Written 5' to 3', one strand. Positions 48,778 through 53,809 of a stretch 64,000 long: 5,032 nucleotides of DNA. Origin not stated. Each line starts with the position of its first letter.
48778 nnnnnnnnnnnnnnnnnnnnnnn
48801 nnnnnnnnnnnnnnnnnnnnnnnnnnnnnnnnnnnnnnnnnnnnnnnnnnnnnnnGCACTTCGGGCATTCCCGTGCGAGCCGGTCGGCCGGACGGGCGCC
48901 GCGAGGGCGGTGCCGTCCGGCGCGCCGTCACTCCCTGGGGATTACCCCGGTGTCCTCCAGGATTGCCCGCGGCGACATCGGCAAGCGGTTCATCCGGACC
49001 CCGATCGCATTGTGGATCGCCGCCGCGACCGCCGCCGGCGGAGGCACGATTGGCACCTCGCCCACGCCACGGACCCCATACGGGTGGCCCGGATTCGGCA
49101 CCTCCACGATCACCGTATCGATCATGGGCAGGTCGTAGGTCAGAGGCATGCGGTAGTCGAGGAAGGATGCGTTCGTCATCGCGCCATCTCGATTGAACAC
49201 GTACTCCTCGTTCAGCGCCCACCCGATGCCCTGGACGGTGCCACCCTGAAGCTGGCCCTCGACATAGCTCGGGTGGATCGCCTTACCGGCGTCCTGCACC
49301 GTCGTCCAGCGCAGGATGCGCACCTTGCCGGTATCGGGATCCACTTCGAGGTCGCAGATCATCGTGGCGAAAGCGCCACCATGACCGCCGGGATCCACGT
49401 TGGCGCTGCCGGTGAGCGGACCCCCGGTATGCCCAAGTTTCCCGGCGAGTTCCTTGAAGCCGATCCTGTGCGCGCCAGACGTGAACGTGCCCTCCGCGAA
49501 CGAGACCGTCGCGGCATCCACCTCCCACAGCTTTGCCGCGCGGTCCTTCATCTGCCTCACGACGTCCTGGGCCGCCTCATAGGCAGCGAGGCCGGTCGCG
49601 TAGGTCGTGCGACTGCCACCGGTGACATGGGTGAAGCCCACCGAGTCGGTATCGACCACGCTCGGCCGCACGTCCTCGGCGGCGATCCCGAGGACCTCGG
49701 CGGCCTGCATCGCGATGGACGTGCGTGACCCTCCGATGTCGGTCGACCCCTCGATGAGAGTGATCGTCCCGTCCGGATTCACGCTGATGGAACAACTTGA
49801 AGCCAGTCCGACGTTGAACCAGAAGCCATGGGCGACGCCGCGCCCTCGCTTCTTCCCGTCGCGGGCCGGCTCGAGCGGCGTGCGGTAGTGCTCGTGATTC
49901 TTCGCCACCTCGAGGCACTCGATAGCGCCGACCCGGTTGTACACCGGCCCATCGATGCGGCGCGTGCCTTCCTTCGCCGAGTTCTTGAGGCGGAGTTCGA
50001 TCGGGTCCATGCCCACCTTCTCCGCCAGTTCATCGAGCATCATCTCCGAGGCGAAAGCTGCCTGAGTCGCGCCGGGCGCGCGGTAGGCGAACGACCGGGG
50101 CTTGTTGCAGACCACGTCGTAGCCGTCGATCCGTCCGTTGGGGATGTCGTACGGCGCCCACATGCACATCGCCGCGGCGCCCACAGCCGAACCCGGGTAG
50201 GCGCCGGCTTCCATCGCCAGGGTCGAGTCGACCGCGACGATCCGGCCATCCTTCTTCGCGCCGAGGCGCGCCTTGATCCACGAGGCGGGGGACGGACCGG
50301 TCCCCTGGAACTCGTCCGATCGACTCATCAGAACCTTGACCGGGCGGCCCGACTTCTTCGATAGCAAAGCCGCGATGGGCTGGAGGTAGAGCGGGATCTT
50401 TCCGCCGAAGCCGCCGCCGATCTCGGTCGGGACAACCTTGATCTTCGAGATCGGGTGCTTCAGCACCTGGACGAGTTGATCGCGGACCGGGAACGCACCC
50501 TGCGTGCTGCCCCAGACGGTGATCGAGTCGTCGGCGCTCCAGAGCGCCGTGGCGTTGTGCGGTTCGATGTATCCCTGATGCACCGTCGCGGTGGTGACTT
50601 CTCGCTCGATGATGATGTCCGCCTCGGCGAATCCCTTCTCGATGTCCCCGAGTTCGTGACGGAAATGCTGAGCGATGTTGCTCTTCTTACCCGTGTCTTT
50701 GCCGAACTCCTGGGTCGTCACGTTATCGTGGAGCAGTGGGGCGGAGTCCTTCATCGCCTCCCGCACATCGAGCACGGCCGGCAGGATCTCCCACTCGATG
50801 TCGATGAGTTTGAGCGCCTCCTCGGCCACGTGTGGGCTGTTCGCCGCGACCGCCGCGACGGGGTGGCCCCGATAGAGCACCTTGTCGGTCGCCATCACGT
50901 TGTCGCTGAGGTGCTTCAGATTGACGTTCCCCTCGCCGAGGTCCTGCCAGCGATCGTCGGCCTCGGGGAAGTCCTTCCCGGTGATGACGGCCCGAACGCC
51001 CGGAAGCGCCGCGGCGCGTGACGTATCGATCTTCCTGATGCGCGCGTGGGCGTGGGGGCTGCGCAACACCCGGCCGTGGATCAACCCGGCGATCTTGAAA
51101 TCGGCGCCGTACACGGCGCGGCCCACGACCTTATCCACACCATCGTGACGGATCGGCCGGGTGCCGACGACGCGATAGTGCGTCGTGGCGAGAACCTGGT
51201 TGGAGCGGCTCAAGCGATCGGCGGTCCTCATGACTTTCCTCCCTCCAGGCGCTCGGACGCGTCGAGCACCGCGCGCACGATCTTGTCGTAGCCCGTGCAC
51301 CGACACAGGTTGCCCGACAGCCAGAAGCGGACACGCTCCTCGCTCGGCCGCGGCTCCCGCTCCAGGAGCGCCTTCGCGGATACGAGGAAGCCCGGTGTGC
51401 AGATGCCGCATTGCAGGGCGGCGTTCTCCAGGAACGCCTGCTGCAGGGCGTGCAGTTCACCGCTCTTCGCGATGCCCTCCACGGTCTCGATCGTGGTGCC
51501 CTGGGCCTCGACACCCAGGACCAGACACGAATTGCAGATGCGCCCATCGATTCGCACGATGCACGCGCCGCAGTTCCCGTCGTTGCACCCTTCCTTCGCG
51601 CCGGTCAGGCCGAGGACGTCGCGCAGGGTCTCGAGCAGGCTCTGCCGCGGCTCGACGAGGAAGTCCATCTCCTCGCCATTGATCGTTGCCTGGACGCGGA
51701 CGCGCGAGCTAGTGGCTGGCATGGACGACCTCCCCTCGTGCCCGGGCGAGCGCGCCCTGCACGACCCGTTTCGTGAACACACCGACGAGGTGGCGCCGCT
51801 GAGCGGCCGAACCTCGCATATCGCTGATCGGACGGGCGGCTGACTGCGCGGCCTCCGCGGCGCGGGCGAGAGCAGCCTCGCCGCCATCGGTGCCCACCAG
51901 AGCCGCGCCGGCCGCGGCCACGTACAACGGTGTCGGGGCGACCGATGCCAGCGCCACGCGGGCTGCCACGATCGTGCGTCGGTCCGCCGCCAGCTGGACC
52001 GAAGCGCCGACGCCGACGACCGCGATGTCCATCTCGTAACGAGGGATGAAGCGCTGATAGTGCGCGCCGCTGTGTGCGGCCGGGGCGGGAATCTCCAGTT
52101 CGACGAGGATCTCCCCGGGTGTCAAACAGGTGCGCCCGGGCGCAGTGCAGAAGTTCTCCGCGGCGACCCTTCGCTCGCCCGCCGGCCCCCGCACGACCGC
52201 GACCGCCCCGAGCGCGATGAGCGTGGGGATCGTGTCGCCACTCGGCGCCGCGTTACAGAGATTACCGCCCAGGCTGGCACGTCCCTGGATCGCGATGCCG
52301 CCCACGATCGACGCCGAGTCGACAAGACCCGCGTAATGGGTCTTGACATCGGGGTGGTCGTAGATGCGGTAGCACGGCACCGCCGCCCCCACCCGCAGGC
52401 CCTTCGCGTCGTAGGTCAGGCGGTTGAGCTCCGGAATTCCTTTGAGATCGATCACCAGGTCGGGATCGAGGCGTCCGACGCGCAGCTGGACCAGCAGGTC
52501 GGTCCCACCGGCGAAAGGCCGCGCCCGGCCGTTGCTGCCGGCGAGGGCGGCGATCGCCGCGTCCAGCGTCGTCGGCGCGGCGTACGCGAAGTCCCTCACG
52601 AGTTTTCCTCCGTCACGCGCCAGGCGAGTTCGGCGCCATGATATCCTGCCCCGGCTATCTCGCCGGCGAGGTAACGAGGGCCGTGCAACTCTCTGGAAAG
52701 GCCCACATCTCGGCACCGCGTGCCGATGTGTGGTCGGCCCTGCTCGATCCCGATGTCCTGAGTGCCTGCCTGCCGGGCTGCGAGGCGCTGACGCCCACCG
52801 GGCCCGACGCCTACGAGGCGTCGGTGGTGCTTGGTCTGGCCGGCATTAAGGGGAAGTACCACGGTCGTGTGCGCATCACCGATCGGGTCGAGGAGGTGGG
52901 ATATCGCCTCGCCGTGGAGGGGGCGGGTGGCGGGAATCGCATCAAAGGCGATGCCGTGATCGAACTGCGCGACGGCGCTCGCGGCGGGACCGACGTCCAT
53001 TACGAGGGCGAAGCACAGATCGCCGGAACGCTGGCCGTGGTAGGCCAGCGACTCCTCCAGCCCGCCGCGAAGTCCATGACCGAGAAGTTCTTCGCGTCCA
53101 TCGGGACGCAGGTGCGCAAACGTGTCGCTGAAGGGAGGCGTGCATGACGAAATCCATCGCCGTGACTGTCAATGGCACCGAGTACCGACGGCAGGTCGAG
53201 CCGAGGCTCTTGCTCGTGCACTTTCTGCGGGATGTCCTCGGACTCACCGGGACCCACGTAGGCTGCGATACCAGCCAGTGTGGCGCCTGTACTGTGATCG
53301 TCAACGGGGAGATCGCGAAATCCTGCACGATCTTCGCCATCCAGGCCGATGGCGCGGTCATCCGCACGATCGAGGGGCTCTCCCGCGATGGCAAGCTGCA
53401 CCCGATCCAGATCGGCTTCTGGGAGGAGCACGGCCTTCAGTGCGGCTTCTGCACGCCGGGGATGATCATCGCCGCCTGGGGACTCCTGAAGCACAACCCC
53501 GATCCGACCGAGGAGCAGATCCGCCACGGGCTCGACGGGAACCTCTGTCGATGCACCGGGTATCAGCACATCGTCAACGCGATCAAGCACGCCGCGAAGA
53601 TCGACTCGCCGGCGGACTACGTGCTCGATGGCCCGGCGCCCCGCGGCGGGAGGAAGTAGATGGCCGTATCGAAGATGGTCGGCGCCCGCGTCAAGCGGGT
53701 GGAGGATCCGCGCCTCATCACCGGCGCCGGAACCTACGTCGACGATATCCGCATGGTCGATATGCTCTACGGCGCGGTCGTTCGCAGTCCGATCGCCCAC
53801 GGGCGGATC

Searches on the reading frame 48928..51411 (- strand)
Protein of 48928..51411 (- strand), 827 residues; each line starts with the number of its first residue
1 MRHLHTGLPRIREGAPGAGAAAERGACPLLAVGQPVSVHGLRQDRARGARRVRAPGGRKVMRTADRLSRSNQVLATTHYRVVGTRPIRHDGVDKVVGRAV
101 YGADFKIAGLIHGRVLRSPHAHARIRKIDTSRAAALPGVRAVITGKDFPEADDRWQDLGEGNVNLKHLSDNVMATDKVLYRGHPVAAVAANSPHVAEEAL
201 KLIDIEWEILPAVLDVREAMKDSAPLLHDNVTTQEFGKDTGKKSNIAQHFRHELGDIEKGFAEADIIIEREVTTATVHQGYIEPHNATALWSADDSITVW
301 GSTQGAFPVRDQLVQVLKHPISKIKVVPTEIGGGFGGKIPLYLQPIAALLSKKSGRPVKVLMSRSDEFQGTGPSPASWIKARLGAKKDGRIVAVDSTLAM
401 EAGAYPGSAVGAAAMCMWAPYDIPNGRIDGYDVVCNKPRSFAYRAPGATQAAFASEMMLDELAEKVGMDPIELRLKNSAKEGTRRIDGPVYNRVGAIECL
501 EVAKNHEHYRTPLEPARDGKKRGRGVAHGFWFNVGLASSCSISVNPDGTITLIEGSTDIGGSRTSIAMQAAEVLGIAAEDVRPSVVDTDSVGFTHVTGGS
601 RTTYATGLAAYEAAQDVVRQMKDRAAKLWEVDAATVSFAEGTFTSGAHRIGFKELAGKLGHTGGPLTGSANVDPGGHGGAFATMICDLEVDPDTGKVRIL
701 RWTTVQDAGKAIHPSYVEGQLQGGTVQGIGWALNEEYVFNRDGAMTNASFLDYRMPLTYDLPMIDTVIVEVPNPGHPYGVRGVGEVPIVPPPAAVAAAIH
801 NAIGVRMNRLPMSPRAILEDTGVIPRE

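Call 6: search_protein_families(library=pfam, proteins=[window:48928-51411:-], max_evalue=0.01)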
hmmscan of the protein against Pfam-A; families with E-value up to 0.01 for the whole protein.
window:48928-51411:- (827 aa): 3 families
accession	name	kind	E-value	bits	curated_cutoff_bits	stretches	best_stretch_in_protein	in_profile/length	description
PF02738.23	MoCoBD_1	-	3e-69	233.3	27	1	242-477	5-243/244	Molybdopterin cofactor-binding domain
PF20256.3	MoCoBD_2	-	5.4e-64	216.9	27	1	512-762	15-283/283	Molybdopterin cofactor-binding domain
PF01315.27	Ald_Xan_dh_C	-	2.4e-29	102.3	31.3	1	97-210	2-109/110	Aldehyde oxidase and xanthine dehydrogenase, a/b hammerhead domain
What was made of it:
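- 48928..51231 (-): Molybdenum-cofactor-binding large subunit of an XDH/CODH-family enzyme, 767 aa. Its substrate is unknown. Pfam Ald_Xan_dh_C, MoCoBD_1 and MoCoBD_2 (call 6).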

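Call 7: search_protein_families(library=ncbifam, proteins=[window:48928-51411:-], max_evalue=0.01)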
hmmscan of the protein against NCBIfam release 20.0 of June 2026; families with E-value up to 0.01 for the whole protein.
window:48928-51411:- (827 aa): 13 families
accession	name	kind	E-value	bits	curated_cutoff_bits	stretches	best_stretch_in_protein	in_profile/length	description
TIGR03194.1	4hydrxCoA_A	equivalog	7.2e-140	467.8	994.55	1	89-819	4-744/746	4-hydroxybenzoyl-CoA reductase subunit alpha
NF043082.1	XdhA_XDHase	equivalog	3.5e-138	461.9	780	1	82-819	1-750/758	xanthine dehydrogenase subunit XdhA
NF007426.0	PRK09970.1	equivalog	6.2e-132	441.2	916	1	79-819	3-753/761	xanthine dehydrogenase molybdenum-binding subunit XdhA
NF041018.1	glyceraldDH_alpha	equivalog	3.1e-120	402.8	790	1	82-817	3-740/741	glyceraldehyde dehydrogenase subunit alpha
TIGR03196.1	pucD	equivalog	5.9e-109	365.5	783.65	1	85-817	5-754/763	xanthine dehydrogenase subunit D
TIGR02416.1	CO_dehy_Mo_lg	equivalog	2.5e-95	320.3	991.15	2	96-480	7-396/770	aerobic carbon-monoxide dehydrogenase large subunit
NF041671.1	peri_hyde_PaoC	equivalog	1.4e-93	314.6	1180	1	77-816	13-726/735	aldehyde oxidoreductase molybdenum-binding subunit PaoC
NF045668.1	pterin_aldehy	equivalog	3.4e-93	313.3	1100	1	72-819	165-902/905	molybdopterin-dependent aldehyde oxidoreductase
TIGR03311.1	Se_dep_XDH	equivalog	5e-88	296.1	830.45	1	63-812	142-841/848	selenium-dependent xanthine dehydrogenase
NF040766.1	CODH_aero_grp5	exception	1.4e-87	294.7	950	2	80-644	3-576/785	aerobic carbon-monoxide dehydrogenase large subunit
TIGR03313.1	Se_sel_red_Mo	hypoth_equivalog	2.6e-84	283.6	1101.9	2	242-820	349-948/951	molybdopterin-dependent oxidoreductase Mo/Fe-S-binding subunit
TIGR02965.1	xanthine_xdhB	equivalog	6.5e-79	266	849.5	1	87-804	5-730/758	xanthine dehydrogenase molybdopterin binding subunit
TIGR02969.1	mam_aldehyde_ox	subfamily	2.5e-44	151.1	1912.3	1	84-804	577-1280/1330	aldehyde oxidase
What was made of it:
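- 48928..51231 (-): All NCBIfam equivalog hits are far below their cut-offs (call 7).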

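Call 51: find_related_loci(query=window:48928-51231:-, collection=metagenome_contigs, flank=6000)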
Query window:48928-51231:- (767 aa) in metagenome_contigs; peptide patterns used: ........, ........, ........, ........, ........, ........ (x = any residue, [..] = any of these).
600 stretches matched a pattern (row limit reached: there are more); 599 encode a relative of the query (tblastn E <= 1e-3); the best 80 are kept; 80 distinct loci.
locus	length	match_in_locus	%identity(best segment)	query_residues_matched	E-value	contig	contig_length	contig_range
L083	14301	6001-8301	97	1-767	0e+0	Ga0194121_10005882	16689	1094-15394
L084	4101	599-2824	64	11-761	0e+0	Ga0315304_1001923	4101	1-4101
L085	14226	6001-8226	66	14-759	0e+0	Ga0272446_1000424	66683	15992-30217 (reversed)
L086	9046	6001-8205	64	18-754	0e+0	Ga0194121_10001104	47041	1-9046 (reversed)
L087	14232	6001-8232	64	10-759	0e+0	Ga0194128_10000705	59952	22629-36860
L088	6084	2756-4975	65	15-757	0e+0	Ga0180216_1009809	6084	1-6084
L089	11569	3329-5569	64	10-759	0e+0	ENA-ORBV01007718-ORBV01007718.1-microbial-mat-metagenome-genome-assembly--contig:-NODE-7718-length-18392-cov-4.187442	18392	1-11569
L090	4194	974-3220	63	8-758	0e+0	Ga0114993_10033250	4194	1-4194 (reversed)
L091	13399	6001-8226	62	1-757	0e+0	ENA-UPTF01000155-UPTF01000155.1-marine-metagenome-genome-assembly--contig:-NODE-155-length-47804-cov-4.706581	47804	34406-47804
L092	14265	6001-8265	61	8-758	0e+0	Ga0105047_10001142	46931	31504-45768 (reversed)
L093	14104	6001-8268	63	3-759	0e+0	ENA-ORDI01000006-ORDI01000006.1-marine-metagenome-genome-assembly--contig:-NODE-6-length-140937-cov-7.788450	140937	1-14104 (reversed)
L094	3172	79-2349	63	10-759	0e+0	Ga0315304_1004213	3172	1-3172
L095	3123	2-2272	61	9-759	0e+0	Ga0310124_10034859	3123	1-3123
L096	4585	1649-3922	62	1-758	0e+0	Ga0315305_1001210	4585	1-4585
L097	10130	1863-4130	60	1-759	0e+0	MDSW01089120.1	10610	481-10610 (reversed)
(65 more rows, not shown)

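Call 53: search_solved_structures(query=window:48928-51231:-, max_evalue=1e-20, show_alignments=1)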
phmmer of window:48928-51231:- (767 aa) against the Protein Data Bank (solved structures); distinct sequences matched with E-value up to 1e-20: 41.
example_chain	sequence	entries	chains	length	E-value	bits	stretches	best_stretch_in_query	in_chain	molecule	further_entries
1rm6_A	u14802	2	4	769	2.5e-90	307.1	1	19-759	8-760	4-hydroxybenzoyl-CoA reductase alpha subunit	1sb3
8uem_A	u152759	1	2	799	1.5e-85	291.3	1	27-759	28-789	Carbon monoxide dehydrogenase (Large chain), CoxL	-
7dqx_A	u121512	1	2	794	1.8e-83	284.5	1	22-758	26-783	6-hydroxypseudooxynicotine dehydrogenase complex subunit gamma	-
1n5w_B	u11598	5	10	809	1.7e-76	261.4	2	27-418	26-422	Carbon monoxide dehydrogenase large chain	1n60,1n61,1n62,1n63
1zxi_B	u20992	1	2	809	2.2e-76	261.1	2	27-418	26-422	Carbon monoxide dehydrogenase large chain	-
1ffu_B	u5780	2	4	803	1.8e-68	234.9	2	23-420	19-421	CUTL, MOLYBDOPROTEIN OF CARBON MONOXIDE DEHYDROGENASE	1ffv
1t3q_B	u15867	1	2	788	3e-64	220.9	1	19-758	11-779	quinoline 2-oxidoreductase large subunit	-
5g5h_C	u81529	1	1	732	2.2e-63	218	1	193-758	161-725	Aldehyde oxidoreductase molybdenum-binding subunit PaoC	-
5g5g_C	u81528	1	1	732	3e-63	217.6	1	193-758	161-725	PUTATIVE XANTHINE DEHYDROGENASE YAGS FAD-BINDING SUBUNIT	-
4zoh_A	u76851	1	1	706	1.2e-61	212.3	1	109-753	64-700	Putative oxidoreductase molybdopterin-binding subunit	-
1sij_A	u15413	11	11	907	3.2e-60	207.6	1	20-759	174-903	Aldehyde oxidoreductase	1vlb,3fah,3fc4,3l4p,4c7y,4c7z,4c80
3hrd_A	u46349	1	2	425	2.8e-59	204.5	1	18-445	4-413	Nicotinate dehydrogenase large molybdopterin subunit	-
1dgj_A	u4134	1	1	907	1.3e-56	195.7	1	20-759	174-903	ALDEHYDE OXIDOREDUCTASE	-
5y6q_C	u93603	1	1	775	6.2e-56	193.4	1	22-574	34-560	Aldehyde oxidase large subunit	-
3sr6_C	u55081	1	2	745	2.8e-54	187.9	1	25-743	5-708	Xanthine dehydrogenase/oxidase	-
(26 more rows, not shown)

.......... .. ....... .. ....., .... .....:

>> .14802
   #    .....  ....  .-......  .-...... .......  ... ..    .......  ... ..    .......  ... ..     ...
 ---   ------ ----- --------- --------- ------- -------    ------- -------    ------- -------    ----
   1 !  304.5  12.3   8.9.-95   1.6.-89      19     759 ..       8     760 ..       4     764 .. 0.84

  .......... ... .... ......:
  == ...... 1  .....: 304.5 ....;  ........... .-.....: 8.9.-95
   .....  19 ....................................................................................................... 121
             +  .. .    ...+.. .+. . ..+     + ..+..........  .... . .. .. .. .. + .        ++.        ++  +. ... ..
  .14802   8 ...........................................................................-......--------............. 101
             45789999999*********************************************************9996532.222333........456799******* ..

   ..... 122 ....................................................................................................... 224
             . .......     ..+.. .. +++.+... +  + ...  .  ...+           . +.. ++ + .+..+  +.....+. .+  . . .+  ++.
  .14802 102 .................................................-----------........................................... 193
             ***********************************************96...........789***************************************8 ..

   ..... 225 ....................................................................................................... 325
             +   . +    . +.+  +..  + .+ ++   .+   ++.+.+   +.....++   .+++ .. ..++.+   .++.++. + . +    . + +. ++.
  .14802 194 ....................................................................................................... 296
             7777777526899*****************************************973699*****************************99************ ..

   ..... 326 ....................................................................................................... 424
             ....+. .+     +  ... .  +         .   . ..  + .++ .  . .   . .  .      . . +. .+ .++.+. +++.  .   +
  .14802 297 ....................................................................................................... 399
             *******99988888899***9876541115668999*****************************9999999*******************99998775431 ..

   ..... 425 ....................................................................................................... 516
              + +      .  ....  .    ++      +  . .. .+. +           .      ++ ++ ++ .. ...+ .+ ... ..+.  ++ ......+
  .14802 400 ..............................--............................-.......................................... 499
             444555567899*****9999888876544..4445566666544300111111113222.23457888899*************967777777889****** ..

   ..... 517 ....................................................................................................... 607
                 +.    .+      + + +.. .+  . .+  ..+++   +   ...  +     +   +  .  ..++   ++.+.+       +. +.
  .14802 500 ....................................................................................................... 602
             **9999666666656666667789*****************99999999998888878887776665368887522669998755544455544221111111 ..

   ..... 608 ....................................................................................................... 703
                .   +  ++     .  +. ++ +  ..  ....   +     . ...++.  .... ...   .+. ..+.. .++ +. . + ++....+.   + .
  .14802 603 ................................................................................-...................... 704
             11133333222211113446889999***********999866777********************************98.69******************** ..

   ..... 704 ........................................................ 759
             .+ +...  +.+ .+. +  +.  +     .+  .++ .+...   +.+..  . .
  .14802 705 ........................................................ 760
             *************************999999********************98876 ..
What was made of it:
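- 48928..51231 (-): The nearest PDB chains are 4-HBCR 1rm6_A, CoxL 8uem and 7dqx, and the GVGEVP catalytic Glu motif is present (call 53).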

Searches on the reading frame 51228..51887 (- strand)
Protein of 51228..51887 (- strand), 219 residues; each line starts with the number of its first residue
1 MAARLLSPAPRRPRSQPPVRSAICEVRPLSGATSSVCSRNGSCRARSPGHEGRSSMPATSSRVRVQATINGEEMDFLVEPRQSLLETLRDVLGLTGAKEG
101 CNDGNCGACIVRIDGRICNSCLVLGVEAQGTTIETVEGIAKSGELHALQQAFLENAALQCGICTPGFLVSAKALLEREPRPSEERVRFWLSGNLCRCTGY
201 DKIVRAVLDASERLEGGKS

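Call 6: search_protein_families(library=pfam, proteins=[window:51228-51887:-], max_evalue=0.01)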
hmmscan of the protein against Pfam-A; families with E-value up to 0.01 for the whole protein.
window:51228-51887:- (219 aa): 3 families
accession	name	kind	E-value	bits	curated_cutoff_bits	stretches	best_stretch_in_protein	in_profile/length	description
PF01799.25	Fer2_2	-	3e-30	104.6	30.3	1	135-207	1-74/75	[2Fe-2S] binding domain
PF00111.32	Fer2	-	2e-06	28.1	21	1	68-117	2-52/77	2Fe-2S iron-sulfur cluster binding domain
PF13085.11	Fer2_3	-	0.0015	18.9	27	1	99-134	50-87/107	2Fe-2S iron-sulfur cluster binding domain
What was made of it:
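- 51228..51722 (-): 2Fe-2S small subunit. Pfam Fer2 and Fer2_2 (call 6).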

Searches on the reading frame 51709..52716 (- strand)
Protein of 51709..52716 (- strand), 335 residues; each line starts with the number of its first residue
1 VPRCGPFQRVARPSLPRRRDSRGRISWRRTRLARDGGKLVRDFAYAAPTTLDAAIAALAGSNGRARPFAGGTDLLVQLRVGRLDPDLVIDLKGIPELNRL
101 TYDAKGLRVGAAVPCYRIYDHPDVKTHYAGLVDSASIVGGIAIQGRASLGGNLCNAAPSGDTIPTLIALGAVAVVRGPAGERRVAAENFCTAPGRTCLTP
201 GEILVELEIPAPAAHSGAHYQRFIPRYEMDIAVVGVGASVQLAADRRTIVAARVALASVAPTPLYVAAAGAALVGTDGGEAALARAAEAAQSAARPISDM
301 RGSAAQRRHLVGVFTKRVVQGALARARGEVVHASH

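Call 6: search_protein_families(library=pfam, proteins=[window:51709-52716:-], max_evalue=0.01)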
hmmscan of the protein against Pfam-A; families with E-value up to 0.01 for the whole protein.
window:51709-52716:- (335 aa): 3 families
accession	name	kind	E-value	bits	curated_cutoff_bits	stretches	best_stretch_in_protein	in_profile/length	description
PF00941.27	FAD_binding_5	-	4.8e-42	144.1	27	1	42-211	2-169/170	FAD binding domain in molybdopterin dehydrogenase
PF03450.22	CO_deh_flav_C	-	3.4e-20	72.5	25.5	1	223-320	5-100/102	CO dehydrogenase flavoprotein C-terminal domain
PF01565.28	FAD_binding_4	-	0.0045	17.1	26.4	1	52-147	11-109/139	FAD binding domain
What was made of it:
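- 51709..52599 (-): FAD-binding medium subunit. Pfam FAD_binding_5 and CO_deh_flav_C (call 6).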

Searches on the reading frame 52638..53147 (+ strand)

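Call 34: search_protein_families(library=pfam, proteins=[window:52638-53147:+], max_evalue=0.0001)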
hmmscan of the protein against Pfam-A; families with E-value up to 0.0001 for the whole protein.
window:52638-53147:+ (169 aa): 2 families
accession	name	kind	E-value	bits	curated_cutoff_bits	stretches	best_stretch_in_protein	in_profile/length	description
PF06240.19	COXG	-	6.4e-27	94.4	22.2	1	20-159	1-139/140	Carbon monoxide dehydrogenase subunit G (CoxG)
PF10604.15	Polyketide_cyc2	-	1.4e-05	25.8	27.4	1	17-151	3-129/142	Polyketide cyclase / dehydrase and lipid transport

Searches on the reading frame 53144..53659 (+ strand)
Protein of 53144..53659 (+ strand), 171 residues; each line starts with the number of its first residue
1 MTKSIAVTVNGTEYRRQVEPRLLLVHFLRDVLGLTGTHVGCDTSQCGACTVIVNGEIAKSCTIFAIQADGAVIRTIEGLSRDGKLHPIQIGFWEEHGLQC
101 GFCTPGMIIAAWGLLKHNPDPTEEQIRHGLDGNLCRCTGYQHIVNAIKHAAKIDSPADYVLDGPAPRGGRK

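Call 34: search_protein_families(library=pfam, proteins=[window:53144-53659:+], max_evalue=0.0001)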
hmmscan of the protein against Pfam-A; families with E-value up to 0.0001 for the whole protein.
window:53144-53659:+ (171 aa): 2 families
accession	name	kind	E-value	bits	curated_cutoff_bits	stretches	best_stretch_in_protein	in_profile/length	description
PF01799.25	Fer2_2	-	4.3e-34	116.9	30.3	1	75-148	1-75/75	[2Fe-2S] binding domain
PF00111.32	Fer2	-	4.5e-07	30.1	21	1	7-60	1-54/77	2Fe-2S iron-sulfur cluster binding domain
